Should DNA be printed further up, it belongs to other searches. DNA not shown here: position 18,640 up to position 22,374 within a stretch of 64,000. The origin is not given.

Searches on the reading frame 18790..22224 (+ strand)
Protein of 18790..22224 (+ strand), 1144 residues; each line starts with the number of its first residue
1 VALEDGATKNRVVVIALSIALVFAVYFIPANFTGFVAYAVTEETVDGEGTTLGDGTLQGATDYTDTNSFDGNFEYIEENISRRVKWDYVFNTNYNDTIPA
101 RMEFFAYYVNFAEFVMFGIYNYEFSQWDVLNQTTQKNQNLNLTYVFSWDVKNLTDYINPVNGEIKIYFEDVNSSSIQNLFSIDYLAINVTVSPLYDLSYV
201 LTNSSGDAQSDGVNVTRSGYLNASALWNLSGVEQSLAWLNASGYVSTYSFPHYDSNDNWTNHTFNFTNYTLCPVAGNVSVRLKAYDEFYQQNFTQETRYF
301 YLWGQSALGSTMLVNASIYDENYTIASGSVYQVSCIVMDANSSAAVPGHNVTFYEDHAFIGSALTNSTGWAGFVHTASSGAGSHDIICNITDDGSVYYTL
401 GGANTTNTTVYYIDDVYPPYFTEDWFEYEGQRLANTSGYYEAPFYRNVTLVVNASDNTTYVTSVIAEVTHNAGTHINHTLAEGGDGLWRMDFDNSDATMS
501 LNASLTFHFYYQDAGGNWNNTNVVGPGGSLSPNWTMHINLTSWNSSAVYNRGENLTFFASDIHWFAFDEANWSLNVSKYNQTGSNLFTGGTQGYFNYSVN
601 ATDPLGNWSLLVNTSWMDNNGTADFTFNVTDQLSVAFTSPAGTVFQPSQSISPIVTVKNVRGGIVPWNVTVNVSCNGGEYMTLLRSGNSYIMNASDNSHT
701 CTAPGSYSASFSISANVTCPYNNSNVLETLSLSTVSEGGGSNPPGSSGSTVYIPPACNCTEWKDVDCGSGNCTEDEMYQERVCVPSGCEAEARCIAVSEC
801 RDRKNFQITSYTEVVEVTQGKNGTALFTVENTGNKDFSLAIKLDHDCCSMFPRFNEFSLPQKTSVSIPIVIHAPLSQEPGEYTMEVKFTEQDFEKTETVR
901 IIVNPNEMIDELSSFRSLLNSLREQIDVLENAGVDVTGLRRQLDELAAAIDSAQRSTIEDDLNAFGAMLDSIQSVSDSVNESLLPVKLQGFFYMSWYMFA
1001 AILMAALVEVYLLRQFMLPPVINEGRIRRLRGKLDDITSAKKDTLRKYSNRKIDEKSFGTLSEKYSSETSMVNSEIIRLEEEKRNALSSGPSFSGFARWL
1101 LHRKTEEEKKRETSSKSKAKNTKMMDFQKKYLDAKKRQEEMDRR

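Call 7: search_protein_families(library=pfam, proteins=[window:18790-22224:+], max_evalue=0.01)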
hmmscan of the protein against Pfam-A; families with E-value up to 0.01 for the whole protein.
window:18790-22224:+ (1144 aa): 1 family
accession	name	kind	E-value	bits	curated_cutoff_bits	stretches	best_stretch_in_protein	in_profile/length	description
PF16158.11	N_BRCA1_IG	-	0.0026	18.7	28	0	638-734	1-92/108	Ig-like domain from next to BRCA1 gene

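Call 13: search_protein_families(library=pfam, proteins=[window:18790-22224:+], max_evalue=1)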
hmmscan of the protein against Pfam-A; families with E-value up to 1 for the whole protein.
window:18790-22224:+ (1144 aa): 3 families
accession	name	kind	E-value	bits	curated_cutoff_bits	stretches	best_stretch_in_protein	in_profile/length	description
PF16158.11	N_BRCA1_IG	-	0.0026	18.7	28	1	638-734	1-92/108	Ig-like domain from next to BRCA1 gene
PF18281.7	BILBO1_N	-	0.098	13.4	28.3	1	119-155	50-85/92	BILBO1 N-terminal domain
PF22544.2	HYDIN_VesB_CFA65-like_Ig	-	0.25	12.1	25.5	0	816-865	14-66/100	HYDIN/CFA65/VesB-like, Ig-like domain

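Call 22: find_homologous_proteins(query=window:18790-22224:+)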
Query window:18790-22224:+ (1144 aa): 13 proteins with E <= 0.001 among 8000 candidates.
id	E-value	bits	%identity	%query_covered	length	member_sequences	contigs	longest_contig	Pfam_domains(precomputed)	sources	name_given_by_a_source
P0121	0.0e+0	2299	100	87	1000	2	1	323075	-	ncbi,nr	ncbi:MAG: hypothetical protein JW789_04585 [Candidatus Aenigmarchaeota archaeon]|nr:hypothetical pro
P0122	0.0e+0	1188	49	100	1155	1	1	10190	-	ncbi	-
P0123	0.0e+0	1132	47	100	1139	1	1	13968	-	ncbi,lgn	-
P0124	0.0e+0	1028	49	82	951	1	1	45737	-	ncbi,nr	ncbi:MAG: hypothetical protein J7K54_03170, partial [Candidatus Aenigmarchaeota archaeon]|nr:hypothe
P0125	5.7e-278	944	43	99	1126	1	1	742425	-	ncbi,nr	ncbi:MAG: hypothetical protein JSV63_02340 [Candidatus Aenigmatarchaeota archaeon]|nr:MAG: hypotheti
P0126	6.6e-265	900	41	100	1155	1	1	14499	-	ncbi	-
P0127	1.3e-176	608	35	95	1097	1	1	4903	-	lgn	-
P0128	3.5e-155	537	33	95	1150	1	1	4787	-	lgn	-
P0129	1.2e-145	506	31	92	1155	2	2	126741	-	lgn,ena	-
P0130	2.7e-59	220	25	59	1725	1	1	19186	-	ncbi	-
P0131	3.0e-28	117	28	16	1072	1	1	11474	PF02369.23,PF17957.8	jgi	-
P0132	3.4e-19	87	30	26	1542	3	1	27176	PF02369.23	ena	-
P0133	9.7e-7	46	29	11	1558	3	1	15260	PF19077.7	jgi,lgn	jgi:hypothetical protein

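Call 23: find_encoding_contigs(protein=P0125, flank=10000, max_places=2)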
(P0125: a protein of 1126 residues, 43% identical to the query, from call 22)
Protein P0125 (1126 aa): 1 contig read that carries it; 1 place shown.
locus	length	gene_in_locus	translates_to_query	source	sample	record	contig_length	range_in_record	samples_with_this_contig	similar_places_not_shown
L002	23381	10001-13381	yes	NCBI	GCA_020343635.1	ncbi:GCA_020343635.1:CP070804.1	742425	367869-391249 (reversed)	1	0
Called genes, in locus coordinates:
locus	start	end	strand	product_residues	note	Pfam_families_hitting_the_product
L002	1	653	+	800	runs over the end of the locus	-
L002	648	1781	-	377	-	PF07690:MFS_1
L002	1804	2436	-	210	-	PF01135:PCMT, PF00398:RrnaAD (weak), PF08241:Methyltransf_11 (weak), PF13649:Methyltransf_25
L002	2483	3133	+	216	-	PF01876:RNase_P_p30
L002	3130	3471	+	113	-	PF01900:RNase_P_Rpp14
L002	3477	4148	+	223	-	PF02811:PHP, PF13263:PHP_C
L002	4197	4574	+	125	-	-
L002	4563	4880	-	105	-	PF03551:PadR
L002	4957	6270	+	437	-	PF07994:NAD_binding_5, PF01658:Inos-1-P_synth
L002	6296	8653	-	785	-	PF00041:fn3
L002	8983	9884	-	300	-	PF11617:Cu-binding_MopE (faint)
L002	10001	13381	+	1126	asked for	-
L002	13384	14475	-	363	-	PF00924:MS_channel_2nd, PF21082:MS_channel_3rd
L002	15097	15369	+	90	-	PF04024:PspC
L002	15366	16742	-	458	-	PF00162:PGK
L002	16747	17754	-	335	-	PF00044:Gp_dh_N, PF02800:Gp_dh_C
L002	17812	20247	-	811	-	PF03104:DNA_pol_B_exo1, PF13482:RNase_H_2 (faint), PF10108:DNA_pol_B_exo2, PF03175:DNA_pol_B_2 (weak), PF00136:DNA_pol_B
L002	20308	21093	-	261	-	PF01869:BcrAD_BadFG (faint), PF03630:Fumble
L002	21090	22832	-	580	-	PF03169:OPT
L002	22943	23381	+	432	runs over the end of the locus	-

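Call 24: find_encoding_contigs(protein=P0122, flank=10000, max_places=2)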
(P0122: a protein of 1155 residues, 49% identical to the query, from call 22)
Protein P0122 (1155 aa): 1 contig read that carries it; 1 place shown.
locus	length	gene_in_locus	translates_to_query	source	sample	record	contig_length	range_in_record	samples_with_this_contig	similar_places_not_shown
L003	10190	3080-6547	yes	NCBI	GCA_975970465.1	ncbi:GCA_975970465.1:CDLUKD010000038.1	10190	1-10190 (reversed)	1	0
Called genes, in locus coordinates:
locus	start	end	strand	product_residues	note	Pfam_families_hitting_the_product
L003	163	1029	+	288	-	PF04107:GCS2 (weak)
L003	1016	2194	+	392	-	-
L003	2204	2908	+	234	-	PF13522:GATase_6 (weak), PF13230:GATase_4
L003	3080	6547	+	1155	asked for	-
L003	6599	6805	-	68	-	-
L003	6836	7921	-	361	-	PF21088:MS_channel_1st (weak), PF00924:MS_channel_2nd, PF21082:MS_channel_3rd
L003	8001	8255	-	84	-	-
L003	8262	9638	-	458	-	PF00162:PGK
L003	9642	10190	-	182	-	?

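Call 25: find_encoding_contigs(protein=P0123, flank=10000, max_places=2)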
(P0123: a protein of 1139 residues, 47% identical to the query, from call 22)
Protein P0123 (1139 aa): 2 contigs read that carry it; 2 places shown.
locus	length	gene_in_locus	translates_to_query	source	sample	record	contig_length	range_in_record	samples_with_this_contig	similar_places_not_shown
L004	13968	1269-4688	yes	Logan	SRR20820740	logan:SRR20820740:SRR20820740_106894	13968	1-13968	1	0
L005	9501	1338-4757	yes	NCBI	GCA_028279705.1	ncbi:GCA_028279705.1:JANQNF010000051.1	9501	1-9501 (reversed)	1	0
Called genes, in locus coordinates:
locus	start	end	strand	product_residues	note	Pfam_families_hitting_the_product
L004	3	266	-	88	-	?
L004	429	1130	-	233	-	PF00702:Hydrolase, PF13419:HAD_2, PF13242:Hydrolase_like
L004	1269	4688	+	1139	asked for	-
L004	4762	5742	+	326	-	-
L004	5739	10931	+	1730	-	PF07705:CARDB (faint), PF00082:Peptidase_S8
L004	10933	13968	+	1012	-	?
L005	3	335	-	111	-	?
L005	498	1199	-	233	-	PF00702:Hydrolase, PF13419:HAD_2, PF13242:Hydrolase_like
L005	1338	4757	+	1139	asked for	-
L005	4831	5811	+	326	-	-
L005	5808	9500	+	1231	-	?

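Call 26: find_encoding_contigs(protein=P0124, flank=10000, max_places=2)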
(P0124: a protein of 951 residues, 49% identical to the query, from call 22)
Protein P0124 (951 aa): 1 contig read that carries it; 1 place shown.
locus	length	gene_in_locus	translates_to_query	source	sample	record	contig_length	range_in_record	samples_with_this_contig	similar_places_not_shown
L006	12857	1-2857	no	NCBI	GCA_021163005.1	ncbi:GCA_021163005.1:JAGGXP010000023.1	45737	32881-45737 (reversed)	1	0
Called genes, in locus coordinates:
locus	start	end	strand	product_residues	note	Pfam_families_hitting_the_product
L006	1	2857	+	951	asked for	?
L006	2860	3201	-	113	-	-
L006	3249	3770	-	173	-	PF01909:NTP_transf_2, PF18765:Polbeta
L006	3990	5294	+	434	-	PF13173:AAA_14, PF13635:DUF4143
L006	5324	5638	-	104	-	-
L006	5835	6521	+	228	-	PF13338:AbiEi_4 (weak)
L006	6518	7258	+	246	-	PF08843:AbiEii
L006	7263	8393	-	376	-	PF00924:MS_channel_2nd, PF21082:MS_channel_3rd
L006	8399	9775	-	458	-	PF00162:PGK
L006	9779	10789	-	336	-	PF00044:Gp_dh_N, PF02800:Gp_dh_C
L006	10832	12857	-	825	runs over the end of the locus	PF03104:DNA_pol_B_exo1, PF13482:RNase_H_2 (weak), PF10108:DNA_pol_B_exo2, PF03175:DNA_pol_B_2 (weak), PF00136:DNA_pol_B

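Call 62: predict_structure(alignment_id=A2)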
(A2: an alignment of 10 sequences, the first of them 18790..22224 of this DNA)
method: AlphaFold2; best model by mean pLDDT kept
length: 1144 residues; sequences in the alignment: 10
mean_pLDDT: 63.4   pTM: 0.28
mean pLDDT of the five models: 63.4, 59.0, 53.6, 49.6, 48.3
residues with pLDDT >= 90: 3; 70-90: 548; 50-70: 299; < 50: 294
segments of 3 or more residues with pLDDT < 50: 1-75, 78-80, 95-97, 191-304, 393-399, 523-527, 544-546, 579-583, 738-757, 768-777, 786-802, 1105-1123
pLDDT, mean of each block of 10 residues (from residue 1): 33 39 36 24 29 32 30 45 60 51 69 74 76 67 62 69 73 55 60 31 27 25 25 25 29 36 33 30 32 28 54 66 71 79 62 85 74 78 84 46 78 79 78 65 64 80 82 68 82 63 74 79 55 59 64 78 62 66 53 73 78 74 81 85 79 88 81 79 84 66 83 87 81 65 25 39 49 47 51 43 69 80 77 73 78 65 70 85 85 80 86 86 82 75 85 81 78 81 68 55 59 63 75 83 79 71 81 81 67 60 47 40 55 65 49
secondary structure, 60 per line:
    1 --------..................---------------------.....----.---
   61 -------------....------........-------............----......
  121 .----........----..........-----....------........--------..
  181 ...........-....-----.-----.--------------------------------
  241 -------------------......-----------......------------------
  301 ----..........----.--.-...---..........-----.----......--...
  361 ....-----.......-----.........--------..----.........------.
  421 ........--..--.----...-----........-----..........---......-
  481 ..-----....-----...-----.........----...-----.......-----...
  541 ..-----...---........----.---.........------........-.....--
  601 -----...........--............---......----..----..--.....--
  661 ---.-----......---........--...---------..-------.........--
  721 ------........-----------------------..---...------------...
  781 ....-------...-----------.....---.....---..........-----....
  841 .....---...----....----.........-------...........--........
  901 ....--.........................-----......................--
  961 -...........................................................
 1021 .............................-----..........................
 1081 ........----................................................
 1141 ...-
elements in order (helices of 4 or more, strands of 3 or more residues): H9-26 E48-52 E74-77 E84-91 E99-110 E115-121 E126-133 E138-147 H153-156 E163-170 E179-191 H193-196 E260-265 E277-282 E305-314 E324-326 E330-339 E350-355 E358-364 E370-376 E382-390 E405-413 E420-428 E440-442 E448-455 E461-470 E474-479 E488-491 E505-513 E518-520 E529-532 E538-542 E548-550 E554-561 E570-578 E585-592 E594-598 E606-616 E619-630 E634-639 E654-658 E670-675 E679-686 E689-691 E710-718 E727-734 E763-765 E778-784 E792-794 E806-810 E814-818 E822-831 E837-845 E849-851 E856-859 E864-872 E880-890 E893-904 H907-931 H937-958 H962-1049 H1055-1088 H1093-1143

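Call 65: fold_search(model_id=the predicted structure, library=pdb)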
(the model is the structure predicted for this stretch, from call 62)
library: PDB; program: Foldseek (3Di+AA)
matches with E <= 10: 1683; with E <= 0.001: 385
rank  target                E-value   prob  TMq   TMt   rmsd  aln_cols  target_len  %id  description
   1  9fx2                  3.9e-18  1.00  0.11  0.11  32.9       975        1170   10  Structure of methylamine activated CD109 (released 2025-03-19)
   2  9fx3_A                3.5e-17  1.00  0.11  0.10  33.1       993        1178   10  Structure of active human CD109 (released 2025-03-19)
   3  8oq3_A                3.8e-17  1.00  0.11  0.09  35.2      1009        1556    9  Structure of methylamine treated human complement C3 (released 2024-02-21)
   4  8b0g_A                2.1e-16  1.00  0.11  0.11  35.3      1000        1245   10  2C9, C5b9-CD59 structure (released 2023-02-22)
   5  9u61_E                3.2e-16  1.00  0.11  0.09  37.5      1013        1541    8  CP/MBL pathways C3 convertase C4b2a and C3 complex (released 2026-01-14)
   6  6h04_A                3.4e-16  1.00  0.12  0.11  36.4      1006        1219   10  Closed conformation of the Membrane Attack Complex (released 2018-12-19)
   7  4u4j                  7.3e-16  1.00  0.10  0.08  36.4      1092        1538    8  Crystal structure of Salmonella alpha-2-macroglobulin mutant Y1175G (released 2014-09-17)
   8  4e0s_A                9.4e-16  1.00  0.12  0.09  37.1      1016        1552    8  Crystal Structure of C5b-6 (released 2012-04-18)
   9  5a42                  1.0e-15  1.00  0.10  0.07  33.9      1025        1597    8  Cryo-EM single particle 3D reconstruction of the native conformation of E. coli alpha-2-macroglobulin (ECAM) (released 2015-07-29)
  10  4u48                  1.2e-15  1.00  0.09  0.08  37.1      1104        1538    8  Crystal structure of Salmonella alpha-2-macroglobulin (released 2014-09-17)
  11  6h03_A                1.3e-15  1.00  0.12  0.11  36.3      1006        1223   11  OPEN CONFORMATION OF THE MEMBRANE ATTACK COMPLEX (released 2018-12-19)
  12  4rtd                  1.4e-15  1.00  0.11  0.11  34.0       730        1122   11  Escherichia coli alpha-2-macroglobulin activated by porcine elastase (released 2015-07-15)
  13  7q60                  1.4e-15  1.00  0.10  0.10  34.5      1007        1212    9  Structure of TEV cleaved A2ML1 (A2ML1-TE) (released 2022-04-20)
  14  4ziq                  1.6e-15  1.00  0.11  0.09  37.4      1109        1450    9  Crystal structure of trypsin activated alpha-2-macroglobulin from Escherichia coli. (released 2015-06-10)
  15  7q61_A                2.4e-15  1.00  0.11  0.11  33.0      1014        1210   10  Structure of TEV conjugated A2ML1 (A2ML1-TC) (released 2022-04-20)
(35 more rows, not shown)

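Call 84: find_related_loci(query=A2, collection=genome_contigs, flank=10000)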
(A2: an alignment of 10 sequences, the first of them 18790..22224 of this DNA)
Query A2 (1144 aa) in genome_contigs; peptide patterns used: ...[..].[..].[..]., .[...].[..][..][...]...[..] (x = any residue, [..] = any of these).
31 stretches matched a pattern; 14 encode a relative of the query (tblastn E <= 1e-3); 14 distinct loci.
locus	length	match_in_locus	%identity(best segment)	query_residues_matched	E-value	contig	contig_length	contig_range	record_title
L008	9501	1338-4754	47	1-1143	0e+0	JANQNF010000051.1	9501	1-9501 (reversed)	MAG: archaeon isolate PL23a_bin.95 k99_532065, whole genome shotgun sequence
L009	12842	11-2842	49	201-1139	0e+0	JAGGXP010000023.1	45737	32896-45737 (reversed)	MAG: Candidatus Aenigmatarchaeota archaeon isolate AUK155 PB_MBMC_109_c_000000000014, whole genome shotgun sequence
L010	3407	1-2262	62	388-1144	0e+0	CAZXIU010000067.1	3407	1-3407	MAG TPA_asm: uncultured archaeon isolate binchicken_co129_810 genome assembly, contig: NODE_109546_length_3407_cov_5.191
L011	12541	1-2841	46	188-1138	0e+0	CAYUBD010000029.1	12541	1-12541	MAG TPA_asm: uncultured archaeon isolate binchicken_co34_528 genome assembly, contig: NODE_8626_length_12541_cov_6.95274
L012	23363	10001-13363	43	4-1130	0e+0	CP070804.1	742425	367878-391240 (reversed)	MAG: Candidatus Aenigmatarchaeota archaeon isolate bin1329 chromosome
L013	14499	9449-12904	41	1-1139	0e+0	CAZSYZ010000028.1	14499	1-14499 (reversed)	MAG TPA_asm: uncultured archaeon isolate binchicken_co89_221 genome assembly, contig: NODE_7824_length_14499_cov_4.91200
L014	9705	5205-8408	34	23-1100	9e-160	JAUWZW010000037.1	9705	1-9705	MAG: Candidatus Aenigmatarchaeota archaeon isolate CSMAG_2746 CSMAG_2746_k141_949763_length_9705_cov_32.0000, whole geno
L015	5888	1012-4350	30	9-1118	5e-141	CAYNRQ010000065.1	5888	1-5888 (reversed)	MAG TPA_asm: uncultured archaeon isolate binchicken_co19_608 genome assembly, contig: NODE_23994_length_5888_cov_10.6046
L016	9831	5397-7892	30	182-1132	1e-67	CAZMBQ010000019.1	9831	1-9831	MAG TPA_asm: uncultured archaeon isolate SRP141376_co2_348 genome assembly, contig: NODE_12853_length_9831_cov_3.620601,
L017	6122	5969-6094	45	757-798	2e-9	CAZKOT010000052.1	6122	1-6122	MAG TPA_asm: uncultured Christensenella sp. isolate SRP192927_co6_640 genome assembly, contig: NODE_35369_length_6122_co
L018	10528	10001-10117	59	757-795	6e-9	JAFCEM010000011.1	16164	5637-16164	MAG: Candidatus Aenigmatarchaeota archaeon isolate Meg22_1214_Bin_123 Meg22_1214_Bin_123_scaffold_12215, whole genome sh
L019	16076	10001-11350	54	756-801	5e-9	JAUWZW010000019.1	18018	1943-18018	MAG: Candidatus Aenigmatarchaeota archaeon isolate CSMAG_2746 CSMAG_2746_k141_344440_length_18018_cov_24.8541, whole gen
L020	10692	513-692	32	757-816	4e-6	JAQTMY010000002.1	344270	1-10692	MAG: Candidatus Nanoarchaeia archaeon isolate STA_51 NODE_49_length_344270_cov_5.377442_Sandtown_A, whole genome shotgun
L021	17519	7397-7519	45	757-800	4e-5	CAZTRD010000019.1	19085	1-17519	MAG TPA_asm: uncultured Candidatus Saccharibacteria bacterium isolate SRP178699_co1_515 genome assembly, contig: NODE_35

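Call 87: search_protein_families(library=pfam, proteins=[L019:3-1406:+, L019:1447-2910:+, L019:3317-3958:+, L019:5466-8468:+, L019:8498-12073:+, L014:1902-4805:-, L002:6299-8995:-], max_evalue=0.001)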
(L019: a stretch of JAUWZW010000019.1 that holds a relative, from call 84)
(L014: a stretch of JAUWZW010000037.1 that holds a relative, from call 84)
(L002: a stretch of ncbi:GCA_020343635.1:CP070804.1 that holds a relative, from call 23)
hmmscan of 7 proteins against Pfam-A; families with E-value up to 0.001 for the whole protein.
L019:3-1406:+ (468 aa): 1 family
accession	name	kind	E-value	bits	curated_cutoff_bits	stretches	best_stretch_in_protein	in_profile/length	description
PF07705.17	CARDB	-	4.2e-09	37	22.7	1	304-399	3-100/101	CARDB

L019:1447-2910:+ (488 aa): 2 families
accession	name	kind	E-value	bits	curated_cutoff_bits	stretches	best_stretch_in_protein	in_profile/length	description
PF03417.21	AAT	-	6.7e-14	52.5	23.2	1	175-398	8-211/225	Acyl-coenzyme A:6-aminopenicillanic acid acyl-transferase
PF00404.24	Dockerin_1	-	4.2e-06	27.3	22.9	1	432-480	1-52/57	Dockerin type I domain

L019:3317-3958:+ (214 aa): 0 families

L019:5466-8468:+ (1001 aa): 2 families
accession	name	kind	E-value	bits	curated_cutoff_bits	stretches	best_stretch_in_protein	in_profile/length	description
PF13088.12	BNR_2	-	5.4e-05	23.1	31.4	0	676-798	70-204/277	BNR repeat-like domain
PF00404.24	Dockerin_1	-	0.00065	20.3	22.9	0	945-993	1-52/57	Dockerin type I domain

L019:8498-12073:+ (1192 aa): 0 families

L014:1902-4805:- (968 aa): 1 family
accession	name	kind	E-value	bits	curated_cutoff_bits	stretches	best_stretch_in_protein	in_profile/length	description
PF11617.13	Cu-binding_MopE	-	0.00058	20.5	27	1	157-172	14-29/30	Putative metal-binding motif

L002:6299-8995:- (899 aa): 2 families
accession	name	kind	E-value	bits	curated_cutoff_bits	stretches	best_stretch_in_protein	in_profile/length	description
PF00041.27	fn3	-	6.4e-11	42.7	25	1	169-246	2-79/84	Fibronectin type III domain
PF00404.24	Dockerin_1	-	6.1e-05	23.6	22.9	0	496-514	2-20/57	Dockerin type I domain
